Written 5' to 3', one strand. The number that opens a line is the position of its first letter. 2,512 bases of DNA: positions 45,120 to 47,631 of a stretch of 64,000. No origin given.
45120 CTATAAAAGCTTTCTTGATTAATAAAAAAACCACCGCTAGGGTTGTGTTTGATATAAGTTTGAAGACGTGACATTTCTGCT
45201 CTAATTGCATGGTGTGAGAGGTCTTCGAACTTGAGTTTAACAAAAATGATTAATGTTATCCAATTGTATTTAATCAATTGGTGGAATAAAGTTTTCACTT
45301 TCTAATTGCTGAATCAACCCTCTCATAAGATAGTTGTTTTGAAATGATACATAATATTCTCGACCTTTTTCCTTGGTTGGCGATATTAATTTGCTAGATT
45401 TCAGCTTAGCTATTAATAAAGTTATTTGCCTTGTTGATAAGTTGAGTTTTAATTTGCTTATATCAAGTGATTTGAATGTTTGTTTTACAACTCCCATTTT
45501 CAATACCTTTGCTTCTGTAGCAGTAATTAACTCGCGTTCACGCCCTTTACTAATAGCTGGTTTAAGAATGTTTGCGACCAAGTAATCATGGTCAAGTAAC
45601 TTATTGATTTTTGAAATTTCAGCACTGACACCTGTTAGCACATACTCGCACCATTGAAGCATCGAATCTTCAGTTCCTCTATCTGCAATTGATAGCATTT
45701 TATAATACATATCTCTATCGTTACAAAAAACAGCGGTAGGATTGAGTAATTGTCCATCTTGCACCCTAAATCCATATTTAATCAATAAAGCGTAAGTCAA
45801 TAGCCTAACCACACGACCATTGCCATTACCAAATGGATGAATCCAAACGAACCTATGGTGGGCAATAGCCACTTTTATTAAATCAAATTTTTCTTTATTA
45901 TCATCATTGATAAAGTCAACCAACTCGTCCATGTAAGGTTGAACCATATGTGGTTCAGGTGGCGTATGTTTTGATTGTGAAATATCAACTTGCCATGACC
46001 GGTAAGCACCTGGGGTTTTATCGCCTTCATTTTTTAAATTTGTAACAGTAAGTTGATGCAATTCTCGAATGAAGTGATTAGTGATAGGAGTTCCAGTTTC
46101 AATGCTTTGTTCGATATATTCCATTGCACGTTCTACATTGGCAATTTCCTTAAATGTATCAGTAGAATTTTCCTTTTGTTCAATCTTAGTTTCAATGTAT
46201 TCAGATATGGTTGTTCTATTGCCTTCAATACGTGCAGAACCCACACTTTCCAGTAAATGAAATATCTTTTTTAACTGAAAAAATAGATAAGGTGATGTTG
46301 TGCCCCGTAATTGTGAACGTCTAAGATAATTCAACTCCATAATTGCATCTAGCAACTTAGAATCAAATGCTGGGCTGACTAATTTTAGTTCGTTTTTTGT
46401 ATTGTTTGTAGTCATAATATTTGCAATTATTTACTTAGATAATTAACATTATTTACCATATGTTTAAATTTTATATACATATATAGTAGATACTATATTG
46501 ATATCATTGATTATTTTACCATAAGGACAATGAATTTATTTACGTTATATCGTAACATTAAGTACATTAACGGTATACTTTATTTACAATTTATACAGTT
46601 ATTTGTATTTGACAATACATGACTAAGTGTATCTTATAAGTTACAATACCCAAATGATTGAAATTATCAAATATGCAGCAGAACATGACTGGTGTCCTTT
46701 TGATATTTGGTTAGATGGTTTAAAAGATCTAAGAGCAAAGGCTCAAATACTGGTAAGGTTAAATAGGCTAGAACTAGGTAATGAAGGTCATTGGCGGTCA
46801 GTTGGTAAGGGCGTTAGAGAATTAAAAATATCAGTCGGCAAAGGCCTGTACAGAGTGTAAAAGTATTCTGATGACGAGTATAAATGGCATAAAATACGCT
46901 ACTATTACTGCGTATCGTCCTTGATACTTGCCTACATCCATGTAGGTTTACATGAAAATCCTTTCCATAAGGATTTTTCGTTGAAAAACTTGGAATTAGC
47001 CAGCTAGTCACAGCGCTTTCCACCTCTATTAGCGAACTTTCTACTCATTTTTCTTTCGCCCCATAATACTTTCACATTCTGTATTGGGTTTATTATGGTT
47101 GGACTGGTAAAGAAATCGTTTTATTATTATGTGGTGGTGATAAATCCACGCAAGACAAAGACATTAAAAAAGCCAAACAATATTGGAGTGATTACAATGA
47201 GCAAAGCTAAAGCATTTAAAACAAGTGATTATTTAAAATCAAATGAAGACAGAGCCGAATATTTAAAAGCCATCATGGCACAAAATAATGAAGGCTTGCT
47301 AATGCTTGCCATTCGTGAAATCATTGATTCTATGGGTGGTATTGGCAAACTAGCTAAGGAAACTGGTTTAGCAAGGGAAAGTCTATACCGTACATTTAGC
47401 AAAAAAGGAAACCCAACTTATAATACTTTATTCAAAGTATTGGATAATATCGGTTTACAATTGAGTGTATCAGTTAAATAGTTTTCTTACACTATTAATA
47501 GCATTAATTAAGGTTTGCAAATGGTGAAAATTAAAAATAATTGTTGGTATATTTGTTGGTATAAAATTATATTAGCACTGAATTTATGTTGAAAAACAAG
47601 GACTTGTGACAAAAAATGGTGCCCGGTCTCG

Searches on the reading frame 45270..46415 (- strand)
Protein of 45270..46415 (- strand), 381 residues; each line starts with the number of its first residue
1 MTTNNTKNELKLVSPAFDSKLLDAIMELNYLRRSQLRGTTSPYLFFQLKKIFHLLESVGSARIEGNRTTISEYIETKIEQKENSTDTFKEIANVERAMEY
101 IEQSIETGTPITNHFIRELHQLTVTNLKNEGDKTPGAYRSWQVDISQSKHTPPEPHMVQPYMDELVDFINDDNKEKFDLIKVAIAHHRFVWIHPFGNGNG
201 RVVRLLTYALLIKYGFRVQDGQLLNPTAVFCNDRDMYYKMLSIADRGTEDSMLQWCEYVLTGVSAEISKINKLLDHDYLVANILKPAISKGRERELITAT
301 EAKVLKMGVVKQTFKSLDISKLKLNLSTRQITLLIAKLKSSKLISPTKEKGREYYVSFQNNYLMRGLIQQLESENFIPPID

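Call 5: search_protein_families(library=pfam, proteins=[window:45270-46415:-], max_evalue=0.1)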
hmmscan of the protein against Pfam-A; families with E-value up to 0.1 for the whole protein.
window:45270-46415:- (381 aa): 3 families
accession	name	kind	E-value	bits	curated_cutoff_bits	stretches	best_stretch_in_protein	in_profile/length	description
PF02661.23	Fic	-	1.2e-19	71.3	24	1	111-211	2-93/93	Fic/DOC family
PF13784.11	Fic_N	-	2.1e-06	28.1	26.7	1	52-100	31-79/82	Fic/DOC family N-terminal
PF03221.22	HTH_Tnp_Tc5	-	0.082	13.3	22.2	0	98-141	9-52/66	Tc5 transposase DNA-binding domain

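Call 7: search_protein_families(library=padloc, proteins=[window:45270-46415:-], max_evalue=0.1)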
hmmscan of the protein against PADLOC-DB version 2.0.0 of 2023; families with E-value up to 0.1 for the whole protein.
window:45270-46415:- (381 aa): 7 families
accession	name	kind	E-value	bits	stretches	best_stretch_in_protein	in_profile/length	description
PDLC03963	SoFic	-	6.7e-55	184.9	1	48-359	52-352/361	-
PDLC04840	PDC-S04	-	6.2e-20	69.9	1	60-214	19-177/227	-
PDLC04836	PDC-S04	-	7.2e-18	62.6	1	60-246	33-214/244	-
PDLC04837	PDC-S04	-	1.1e-17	62.1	1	60-209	33-181/234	-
PDLC04966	PDC-S24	-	6.7e-15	52.9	1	94-242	216-366/497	-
PDLC04839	PDC-S04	-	4.3e-13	47.4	1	89-257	37-199/205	-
PDLC04838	PDC-S04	-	1e-06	26.7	1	142-220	88-171/209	-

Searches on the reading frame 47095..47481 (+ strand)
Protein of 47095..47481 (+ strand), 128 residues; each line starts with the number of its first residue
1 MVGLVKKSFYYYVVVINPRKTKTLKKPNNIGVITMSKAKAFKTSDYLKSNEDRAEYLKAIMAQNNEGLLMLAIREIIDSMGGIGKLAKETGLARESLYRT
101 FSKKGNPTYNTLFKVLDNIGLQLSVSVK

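Call 5: search_protein_families(library=pfam, proteins=[window:47095-47481:+], max_evalue=0.1)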
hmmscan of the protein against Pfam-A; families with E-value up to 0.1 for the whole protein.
window:47095-47481:+ (128 aa): 4 families
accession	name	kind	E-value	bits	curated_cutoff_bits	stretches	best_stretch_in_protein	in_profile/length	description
PF21716.3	dnstrm_HI1420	-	2.6e-22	78.9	27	1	39-125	3-88/90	Probable addiction module antidote protein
PF02796.21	HTH_7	-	0.0019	18.7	23.8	1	83-103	24-44/45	Helix-turn-helix domain of resolvase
PF01381.28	HTH_3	-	0.022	15.2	23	1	85-123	14-52/55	Helix-turn-helix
PF00440.29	TetR_N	-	0.029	14.6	24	1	84-104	20-40/47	Bacterial regulatory proteins, tetR family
